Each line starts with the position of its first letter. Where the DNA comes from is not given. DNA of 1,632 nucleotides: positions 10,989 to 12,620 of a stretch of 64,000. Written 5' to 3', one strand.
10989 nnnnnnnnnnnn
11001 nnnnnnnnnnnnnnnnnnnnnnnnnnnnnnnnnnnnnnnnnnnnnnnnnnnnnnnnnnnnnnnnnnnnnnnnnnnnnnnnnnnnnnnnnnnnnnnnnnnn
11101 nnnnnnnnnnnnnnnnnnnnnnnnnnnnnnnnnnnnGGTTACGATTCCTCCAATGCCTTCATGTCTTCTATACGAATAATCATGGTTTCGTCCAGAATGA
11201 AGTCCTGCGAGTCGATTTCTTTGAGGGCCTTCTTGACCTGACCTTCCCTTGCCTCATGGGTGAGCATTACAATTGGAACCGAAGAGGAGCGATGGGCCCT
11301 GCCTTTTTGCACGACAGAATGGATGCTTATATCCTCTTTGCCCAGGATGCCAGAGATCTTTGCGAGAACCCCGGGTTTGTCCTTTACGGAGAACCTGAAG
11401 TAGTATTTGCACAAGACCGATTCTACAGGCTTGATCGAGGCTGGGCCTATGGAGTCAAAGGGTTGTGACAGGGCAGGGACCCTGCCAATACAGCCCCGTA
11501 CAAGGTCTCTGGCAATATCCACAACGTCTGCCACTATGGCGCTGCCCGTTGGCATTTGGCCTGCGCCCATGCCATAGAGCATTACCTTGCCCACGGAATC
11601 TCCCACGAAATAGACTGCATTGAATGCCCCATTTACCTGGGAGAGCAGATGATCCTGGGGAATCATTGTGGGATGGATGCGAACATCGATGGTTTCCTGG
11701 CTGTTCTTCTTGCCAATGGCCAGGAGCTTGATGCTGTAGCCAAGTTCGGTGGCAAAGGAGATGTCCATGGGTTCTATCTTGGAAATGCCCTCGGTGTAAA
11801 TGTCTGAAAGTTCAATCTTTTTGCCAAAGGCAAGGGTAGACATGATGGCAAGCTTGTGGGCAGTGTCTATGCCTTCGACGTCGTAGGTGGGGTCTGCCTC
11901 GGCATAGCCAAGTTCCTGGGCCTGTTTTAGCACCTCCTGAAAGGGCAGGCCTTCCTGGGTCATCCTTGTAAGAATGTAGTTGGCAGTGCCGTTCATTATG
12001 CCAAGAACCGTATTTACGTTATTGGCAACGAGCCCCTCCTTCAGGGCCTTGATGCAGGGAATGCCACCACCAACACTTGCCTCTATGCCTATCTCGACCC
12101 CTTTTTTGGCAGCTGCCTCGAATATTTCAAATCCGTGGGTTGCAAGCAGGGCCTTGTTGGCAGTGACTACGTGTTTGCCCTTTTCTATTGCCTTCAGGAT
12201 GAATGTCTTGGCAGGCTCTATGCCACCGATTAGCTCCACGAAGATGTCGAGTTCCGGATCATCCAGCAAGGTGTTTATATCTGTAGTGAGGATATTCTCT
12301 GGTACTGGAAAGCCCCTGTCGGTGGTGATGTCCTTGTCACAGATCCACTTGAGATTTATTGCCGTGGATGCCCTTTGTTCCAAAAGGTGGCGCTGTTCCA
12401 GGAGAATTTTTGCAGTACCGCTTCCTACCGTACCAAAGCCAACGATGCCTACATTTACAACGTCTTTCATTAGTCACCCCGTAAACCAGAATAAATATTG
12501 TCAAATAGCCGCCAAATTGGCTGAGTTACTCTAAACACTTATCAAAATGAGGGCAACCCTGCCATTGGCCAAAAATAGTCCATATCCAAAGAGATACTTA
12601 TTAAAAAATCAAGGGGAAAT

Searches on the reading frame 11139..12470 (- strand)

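Call 47: search_protein_families(library=pfam, proteins=[window:11139-12470:-], max_evalue=0.00001)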
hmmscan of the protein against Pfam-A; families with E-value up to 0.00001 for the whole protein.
window:11139-12470:- (443 aa): 3 families
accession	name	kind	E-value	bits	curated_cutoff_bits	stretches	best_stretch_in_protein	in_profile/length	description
PF00742.24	Homoserine_dh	-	1e-64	218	22.9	1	138-317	1-173/173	Homoserine dehydrogenase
PF03447.22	NAD_binding_3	-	1.7e-20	74.3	24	1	11-128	1-114/116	Homoserine dehydrogenase, NAD binding domain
PF01842.31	ACT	-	4.1e-11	42.9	27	1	357-419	2-61/66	ACT domain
